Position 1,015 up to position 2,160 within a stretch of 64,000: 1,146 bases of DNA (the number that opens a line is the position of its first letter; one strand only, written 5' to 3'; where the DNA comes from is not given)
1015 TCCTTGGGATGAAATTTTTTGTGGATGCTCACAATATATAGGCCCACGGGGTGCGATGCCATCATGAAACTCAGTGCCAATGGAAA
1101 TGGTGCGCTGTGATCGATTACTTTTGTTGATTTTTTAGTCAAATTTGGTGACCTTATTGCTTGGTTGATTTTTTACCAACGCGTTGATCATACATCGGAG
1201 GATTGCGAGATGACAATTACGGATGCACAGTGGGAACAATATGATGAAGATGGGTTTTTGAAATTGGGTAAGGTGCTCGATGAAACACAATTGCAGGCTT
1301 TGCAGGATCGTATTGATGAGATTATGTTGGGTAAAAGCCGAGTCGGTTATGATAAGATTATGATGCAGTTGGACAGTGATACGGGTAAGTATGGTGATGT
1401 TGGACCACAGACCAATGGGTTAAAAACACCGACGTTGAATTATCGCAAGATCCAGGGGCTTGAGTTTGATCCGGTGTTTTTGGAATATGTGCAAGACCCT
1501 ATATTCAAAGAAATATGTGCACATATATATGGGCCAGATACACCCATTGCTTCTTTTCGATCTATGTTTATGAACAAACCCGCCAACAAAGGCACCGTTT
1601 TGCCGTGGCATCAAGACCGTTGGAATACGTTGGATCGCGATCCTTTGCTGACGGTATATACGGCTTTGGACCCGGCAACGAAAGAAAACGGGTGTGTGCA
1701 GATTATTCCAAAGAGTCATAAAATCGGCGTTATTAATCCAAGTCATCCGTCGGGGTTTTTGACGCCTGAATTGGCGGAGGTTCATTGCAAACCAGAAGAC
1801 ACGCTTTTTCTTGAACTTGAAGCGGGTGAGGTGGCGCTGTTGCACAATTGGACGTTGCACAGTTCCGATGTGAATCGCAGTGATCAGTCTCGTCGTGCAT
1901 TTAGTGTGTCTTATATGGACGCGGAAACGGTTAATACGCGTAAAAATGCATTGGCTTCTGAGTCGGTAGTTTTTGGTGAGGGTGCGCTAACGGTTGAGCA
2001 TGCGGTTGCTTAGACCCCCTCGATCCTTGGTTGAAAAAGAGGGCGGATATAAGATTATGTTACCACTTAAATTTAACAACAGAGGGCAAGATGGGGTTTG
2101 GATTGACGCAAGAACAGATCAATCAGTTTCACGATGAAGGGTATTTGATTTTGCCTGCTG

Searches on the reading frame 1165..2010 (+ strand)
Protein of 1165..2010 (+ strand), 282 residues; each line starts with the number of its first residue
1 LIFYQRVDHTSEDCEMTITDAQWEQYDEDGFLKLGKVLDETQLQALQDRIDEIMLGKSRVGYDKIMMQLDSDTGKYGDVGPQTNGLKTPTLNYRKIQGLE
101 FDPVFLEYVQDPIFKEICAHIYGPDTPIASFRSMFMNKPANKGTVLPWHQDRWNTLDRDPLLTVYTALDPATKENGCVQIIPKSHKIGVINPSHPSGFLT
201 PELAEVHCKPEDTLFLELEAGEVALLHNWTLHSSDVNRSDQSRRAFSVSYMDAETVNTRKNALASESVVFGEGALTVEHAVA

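Call 98: search_protein_families(library=padloc, alignment_id=A5, max_evalue=0.000001)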
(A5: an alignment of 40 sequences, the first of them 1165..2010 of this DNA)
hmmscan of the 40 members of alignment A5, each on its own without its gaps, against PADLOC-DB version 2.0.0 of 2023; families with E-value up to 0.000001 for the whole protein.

A. member 1, window:1165-2010:+ (282 aa): 0 families

B. families by the number of members that match (of 40 scanned): 5 families
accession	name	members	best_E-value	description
PDLC01995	RtcR_PspF2--CARF_AAA_HTH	1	6.2e-100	-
PDLC01994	RtcR_PspF1--CARF_AAA_HTH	1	2.1e-49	-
PDLC01993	RtcR--CARF_AAA_HTH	1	1.5e-48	-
PDLC01086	C3a186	1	4e-09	"C-3?,4? desaturase"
PDLC00581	JetC3|JetC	1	1.1e-07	DUF3584 domain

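Call 99: search_protein_families(library=pfam, alignment_id=A5, max_evalue=0.000001)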
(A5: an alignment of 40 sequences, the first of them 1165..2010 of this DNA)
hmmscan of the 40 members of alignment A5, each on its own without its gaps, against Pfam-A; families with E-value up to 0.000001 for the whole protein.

A. member 1, window:1165-2010:+ (282 aa): 1 family
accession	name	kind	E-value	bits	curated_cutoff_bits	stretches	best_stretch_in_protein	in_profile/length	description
PF05721.19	PhyH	-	1.3e-27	97.9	22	1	26-245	1-213/213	Phytanoyl-CoA dioxygenase (PhyH)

B. families by the number of members that match (of 40 scanned): 69 families (the first 25 are shown)
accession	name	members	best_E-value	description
PF00884.28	Sulfatase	2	3e-53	Sulfatase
PF07228.17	SpoIIE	2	7.8e-47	Stage II sporulation protein E (SpoIIE)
PF05721.19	PhyH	2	1.3e-27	Phytanoyl-CoA dioxygenase (PhyH)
PF16347.10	SGSH_C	2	4.2e-23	N-sulphoglucosamine sulphohydrolase, C-terminal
PF04542.20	Sigma70_r2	2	3.9e-14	Sigma-70 region 2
PF01663.27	Phosphodiest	2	6.7e-10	Type I phosphodiesterase / nucleotide pyrophosphatase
PF00310.26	GATase_2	1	1.2e-184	Glutamine amidotransferases class-II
PF01645.23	Glu_synthase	1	6.8e-155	Conserved region in glutamate synthase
PF04898.20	Glu_syn_central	1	3.1e-117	Glutamate synthase central domain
PF01493.24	GXGXG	1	5.4e-85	GXGXG motif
PF02568.20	ThiI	1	5.7e-70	Thiamine biosynthesis protein (ThiI)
PF00158.32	Sigma54_activat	1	3.6e-63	Sigma-54 interaction domain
PF00122.25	E1-E2_ATPase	1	1e-60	E1-E2 ATPase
PF00575.29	S1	1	5.4e-58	S1 RNA binding domain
PF02073.20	Peptidase_M29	1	7.3e-50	Thermophilic metalloprotease (M29)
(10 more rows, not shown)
